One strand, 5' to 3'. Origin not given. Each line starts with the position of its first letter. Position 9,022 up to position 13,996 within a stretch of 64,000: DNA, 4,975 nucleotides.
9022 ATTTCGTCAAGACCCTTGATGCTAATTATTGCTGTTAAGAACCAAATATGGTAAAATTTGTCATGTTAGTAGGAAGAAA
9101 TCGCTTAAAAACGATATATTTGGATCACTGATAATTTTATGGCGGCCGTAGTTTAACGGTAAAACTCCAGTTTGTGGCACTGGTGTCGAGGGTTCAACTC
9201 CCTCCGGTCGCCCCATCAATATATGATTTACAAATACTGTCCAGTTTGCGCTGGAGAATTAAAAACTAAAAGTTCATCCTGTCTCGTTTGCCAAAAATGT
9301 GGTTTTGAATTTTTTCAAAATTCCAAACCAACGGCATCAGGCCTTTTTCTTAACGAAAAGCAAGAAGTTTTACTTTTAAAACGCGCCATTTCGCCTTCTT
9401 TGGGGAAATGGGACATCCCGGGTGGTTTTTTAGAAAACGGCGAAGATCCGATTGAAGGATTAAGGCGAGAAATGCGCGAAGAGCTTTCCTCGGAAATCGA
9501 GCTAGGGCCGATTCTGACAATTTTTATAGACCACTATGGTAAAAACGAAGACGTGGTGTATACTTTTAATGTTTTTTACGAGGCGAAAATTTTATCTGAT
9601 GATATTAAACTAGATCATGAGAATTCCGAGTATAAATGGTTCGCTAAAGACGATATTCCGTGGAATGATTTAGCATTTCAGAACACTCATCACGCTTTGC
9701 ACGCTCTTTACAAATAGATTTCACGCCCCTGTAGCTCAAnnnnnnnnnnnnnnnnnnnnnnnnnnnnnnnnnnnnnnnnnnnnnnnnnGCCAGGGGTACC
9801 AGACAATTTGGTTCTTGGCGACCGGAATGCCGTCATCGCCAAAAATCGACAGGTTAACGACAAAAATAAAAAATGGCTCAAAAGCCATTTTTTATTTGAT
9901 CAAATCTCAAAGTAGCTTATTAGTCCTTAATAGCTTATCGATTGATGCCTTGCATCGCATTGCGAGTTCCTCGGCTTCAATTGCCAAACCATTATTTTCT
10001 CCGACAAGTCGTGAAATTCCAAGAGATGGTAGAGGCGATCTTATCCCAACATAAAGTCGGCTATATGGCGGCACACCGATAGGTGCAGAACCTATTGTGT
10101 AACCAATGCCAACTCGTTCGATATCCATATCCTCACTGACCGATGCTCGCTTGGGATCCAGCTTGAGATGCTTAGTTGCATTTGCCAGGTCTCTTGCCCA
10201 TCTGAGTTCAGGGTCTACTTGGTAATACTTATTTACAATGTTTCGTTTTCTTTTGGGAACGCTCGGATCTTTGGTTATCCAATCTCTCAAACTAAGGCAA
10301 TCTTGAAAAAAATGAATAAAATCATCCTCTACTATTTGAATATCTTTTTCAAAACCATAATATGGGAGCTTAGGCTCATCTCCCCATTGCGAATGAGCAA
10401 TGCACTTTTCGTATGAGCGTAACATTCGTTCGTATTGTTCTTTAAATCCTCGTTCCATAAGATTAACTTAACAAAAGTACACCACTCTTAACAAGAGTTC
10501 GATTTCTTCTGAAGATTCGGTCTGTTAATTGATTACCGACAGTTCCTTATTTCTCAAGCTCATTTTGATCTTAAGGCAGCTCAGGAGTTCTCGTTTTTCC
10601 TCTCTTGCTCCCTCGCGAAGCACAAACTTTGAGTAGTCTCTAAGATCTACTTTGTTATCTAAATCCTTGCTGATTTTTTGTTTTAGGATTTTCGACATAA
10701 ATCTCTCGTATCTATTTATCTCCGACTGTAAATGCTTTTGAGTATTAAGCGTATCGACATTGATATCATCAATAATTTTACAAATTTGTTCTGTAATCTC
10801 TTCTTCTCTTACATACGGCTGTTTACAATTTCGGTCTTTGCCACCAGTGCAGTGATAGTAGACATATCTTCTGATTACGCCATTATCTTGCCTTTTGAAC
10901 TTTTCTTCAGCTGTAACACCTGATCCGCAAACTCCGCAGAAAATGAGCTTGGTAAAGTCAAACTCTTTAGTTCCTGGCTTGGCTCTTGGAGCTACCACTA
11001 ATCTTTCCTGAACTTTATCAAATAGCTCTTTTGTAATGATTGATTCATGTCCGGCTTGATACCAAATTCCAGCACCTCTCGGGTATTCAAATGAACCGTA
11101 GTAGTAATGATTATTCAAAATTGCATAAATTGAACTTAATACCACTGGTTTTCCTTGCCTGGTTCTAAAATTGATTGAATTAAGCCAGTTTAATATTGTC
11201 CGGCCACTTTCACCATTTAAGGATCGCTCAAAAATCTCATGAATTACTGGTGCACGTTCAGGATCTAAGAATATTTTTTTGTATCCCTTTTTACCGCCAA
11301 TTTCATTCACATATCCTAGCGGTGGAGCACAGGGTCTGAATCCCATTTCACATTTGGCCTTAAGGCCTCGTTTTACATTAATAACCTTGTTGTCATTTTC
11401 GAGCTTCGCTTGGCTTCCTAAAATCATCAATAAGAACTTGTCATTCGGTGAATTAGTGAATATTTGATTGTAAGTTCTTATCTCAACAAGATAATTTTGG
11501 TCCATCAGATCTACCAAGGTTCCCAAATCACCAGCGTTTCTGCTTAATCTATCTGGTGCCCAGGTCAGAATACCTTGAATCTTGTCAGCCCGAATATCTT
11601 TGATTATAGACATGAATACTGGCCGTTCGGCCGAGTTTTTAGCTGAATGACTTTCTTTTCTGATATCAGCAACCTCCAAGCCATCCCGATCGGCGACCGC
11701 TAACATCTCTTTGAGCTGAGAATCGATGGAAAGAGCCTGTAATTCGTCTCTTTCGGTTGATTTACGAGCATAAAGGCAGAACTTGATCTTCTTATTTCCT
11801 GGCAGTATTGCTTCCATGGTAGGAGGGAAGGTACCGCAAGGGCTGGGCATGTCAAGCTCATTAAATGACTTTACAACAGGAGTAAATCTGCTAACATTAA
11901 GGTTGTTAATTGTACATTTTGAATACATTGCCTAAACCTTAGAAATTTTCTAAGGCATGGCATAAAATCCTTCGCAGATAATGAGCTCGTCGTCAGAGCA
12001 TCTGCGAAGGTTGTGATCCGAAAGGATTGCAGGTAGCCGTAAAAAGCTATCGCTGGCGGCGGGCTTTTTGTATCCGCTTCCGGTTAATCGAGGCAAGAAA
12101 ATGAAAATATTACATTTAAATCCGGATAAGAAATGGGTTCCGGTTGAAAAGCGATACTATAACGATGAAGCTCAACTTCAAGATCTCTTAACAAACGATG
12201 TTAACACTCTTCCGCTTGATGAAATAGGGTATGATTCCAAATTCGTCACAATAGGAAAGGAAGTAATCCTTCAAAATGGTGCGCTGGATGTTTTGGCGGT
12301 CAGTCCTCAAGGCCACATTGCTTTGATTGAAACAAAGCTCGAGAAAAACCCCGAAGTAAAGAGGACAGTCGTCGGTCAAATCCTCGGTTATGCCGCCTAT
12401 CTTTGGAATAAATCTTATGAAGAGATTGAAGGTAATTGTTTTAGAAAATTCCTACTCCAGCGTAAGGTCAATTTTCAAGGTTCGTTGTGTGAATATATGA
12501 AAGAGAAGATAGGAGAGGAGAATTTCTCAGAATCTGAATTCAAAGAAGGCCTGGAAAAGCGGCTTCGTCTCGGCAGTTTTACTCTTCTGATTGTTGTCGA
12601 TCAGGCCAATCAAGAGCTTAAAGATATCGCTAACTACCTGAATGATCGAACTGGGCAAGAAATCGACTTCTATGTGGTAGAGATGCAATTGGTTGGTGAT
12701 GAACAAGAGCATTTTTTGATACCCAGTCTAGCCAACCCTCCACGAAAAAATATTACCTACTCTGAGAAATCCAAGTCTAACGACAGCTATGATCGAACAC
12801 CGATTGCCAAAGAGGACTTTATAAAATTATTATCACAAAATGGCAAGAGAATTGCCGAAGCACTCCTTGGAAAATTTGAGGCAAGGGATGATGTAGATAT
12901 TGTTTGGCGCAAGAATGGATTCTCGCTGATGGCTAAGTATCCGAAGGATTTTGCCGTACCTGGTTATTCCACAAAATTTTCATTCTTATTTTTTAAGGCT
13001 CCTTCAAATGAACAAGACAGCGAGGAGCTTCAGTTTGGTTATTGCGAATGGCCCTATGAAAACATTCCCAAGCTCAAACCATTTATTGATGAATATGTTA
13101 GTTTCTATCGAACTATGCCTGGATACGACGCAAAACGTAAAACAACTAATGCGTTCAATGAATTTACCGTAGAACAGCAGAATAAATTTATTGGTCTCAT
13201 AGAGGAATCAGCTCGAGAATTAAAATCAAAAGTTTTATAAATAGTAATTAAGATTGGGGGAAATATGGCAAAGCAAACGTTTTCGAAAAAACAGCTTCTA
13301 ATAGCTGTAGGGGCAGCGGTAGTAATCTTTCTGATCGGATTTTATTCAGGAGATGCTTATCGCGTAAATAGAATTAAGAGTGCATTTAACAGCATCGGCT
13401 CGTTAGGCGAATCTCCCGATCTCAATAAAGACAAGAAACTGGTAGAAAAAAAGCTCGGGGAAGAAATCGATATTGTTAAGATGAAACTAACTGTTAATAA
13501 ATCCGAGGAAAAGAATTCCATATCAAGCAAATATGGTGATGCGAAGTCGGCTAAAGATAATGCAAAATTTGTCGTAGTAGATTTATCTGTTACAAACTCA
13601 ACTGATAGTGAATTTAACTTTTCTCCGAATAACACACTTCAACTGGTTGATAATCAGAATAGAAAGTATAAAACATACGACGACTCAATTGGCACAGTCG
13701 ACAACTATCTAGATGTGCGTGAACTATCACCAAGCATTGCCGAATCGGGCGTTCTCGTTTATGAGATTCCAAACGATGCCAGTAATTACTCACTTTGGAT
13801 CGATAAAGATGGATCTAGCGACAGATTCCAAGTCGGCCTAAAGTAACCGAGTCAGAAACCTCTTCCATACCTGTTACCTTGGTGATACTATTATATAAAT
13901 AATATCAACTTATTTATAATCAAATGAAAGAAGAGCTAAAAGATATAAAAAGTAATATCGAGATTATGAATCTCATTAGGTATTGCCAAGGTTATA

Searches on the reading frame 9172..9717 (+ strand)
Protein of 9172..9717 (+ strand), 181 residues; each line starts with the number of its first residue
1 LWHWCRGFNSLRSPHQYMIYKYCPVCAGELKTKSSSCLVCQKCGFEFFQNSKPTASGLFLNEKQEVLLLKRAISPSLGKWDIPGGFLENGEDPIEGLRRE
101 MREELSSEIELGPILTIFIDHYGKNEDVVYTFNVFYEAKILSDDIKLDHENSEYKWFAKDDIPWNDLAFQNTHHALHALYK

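Call 53: search_protein_families(library=pfam, proteins=[window:9172-9717:+], max_evalue=0.001)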
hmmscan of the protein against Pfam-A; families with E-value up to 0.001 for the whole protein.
window:9172-9717:+ (181 aa): 1 family
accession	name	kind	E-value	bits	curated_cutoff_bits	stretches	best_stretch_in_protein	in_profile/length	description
PF00293.34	NUDIX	-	8.3e-19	68.4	21.1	1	53-165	4-119/134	NUDIX domain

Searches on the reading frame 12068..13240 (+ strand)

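Call 3: search_protein_families(library=pfam, proteins=[window:12068-13240:+], max_evalue=0.1)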
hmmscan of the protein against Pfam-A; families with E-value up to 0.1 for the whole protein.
window:12068-13240:+ (390 aa): 1 family
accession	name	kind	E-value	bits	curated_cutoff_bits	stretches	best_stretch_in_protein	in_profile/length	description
PF01881.21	Cas_Cas6_C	-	0.035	15.3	23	0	233-325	26-108/125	CRISPR associated protein Cas6, C-terminal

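Call 4: search_protein_families(library=padloc, proteins=[window:12068-13240:+], max_evalue=0.1)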
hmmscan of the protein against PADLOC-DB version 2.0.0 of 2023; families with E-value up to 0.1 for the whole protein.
window:12068-13240:+ (390 aa): 6 families
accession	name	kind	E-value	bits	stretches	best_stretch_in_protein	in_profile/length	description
PDLC04916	PDC-S11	-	1.1e-17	62.2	1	14-238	7-199/358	-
PDLC04915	PDC-S11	-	3.1e-08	31.3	1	32-217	25-188/379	-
PDLC04913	PDC-S11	-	1e-07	29.4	1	72-166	61-149/375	-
PDLC04914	PDC-S11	-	1.9e-05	22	1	176-258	101-181/314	-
PDLC04912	PDC-S11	-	6.4e-05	20.3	1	172-231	100-163/313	-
PDLC04911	PDC-S11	-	9.2e-05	19.9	1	176-251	104-181/318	-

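Call 9: search_protein_families(library=ncbifam, proteins=[window:12068-13240:+], max_evalue=0.01)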
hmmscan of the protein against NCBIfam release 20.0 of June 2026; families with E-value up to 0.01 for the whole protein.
window:12068-13240:+ (390 aa): 0 families

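Call 75: search_protein_families(library=phrogs, proteins=[window:12068-13240:+], max_evalue=0.001)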
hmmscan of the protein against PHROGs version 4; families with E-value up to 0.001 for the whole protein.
window:12068-13240:+ (390 aa): 0 families

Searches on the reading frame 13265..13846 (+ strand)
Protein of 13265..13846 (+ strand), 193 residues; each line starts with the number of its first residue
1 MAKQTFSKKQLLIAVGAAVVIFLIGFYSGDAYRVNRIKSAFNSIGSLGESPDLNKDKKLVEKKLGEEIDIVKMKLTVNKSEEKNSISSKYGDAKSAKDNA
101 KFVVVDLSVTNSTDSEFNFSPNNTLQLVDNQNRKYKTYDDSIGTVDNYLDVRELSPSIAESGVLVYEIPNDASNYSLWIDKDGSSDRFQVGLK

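Call 3: search_protein_families(library=pfam, proteins=[window:13265-13846:+], max_evalue=0.1)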
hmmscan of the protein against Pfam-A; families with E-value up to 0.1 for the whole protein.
window:13265-13846:+ (193 aa): 1 family
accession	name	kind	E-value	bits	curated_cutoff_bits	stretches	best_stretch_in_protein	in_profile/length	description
PF11611.13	DUF4352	-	2.4e-15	57.3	25.9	1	63-182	2-115/122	Domain of unknown function (DUF4352)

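Call 4: search_protein_families(library=padloc, proteins=[window:13265-13846:+], max_evalue=0.1)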
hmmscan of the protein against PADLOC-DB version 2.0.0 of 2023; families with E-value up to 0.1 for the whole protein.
window:13265-13846:+ (193 aa): 0 families

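Call 75: search_protein_families(library=phrogs, proteins=[window:13265-13846:+], max_evalue=0.001)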
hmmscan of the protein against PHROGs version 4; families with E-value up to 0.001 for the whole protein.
window:13265-13846:+ (193 aa): 2 families
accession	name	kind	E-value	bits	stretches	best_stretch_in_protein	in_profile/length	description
phrog_806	-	unknown function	1.9e-23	84.5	1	7-180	2-171/187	-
phrog_3727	-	unknown function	0.00012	23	1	58-141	69-150/209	-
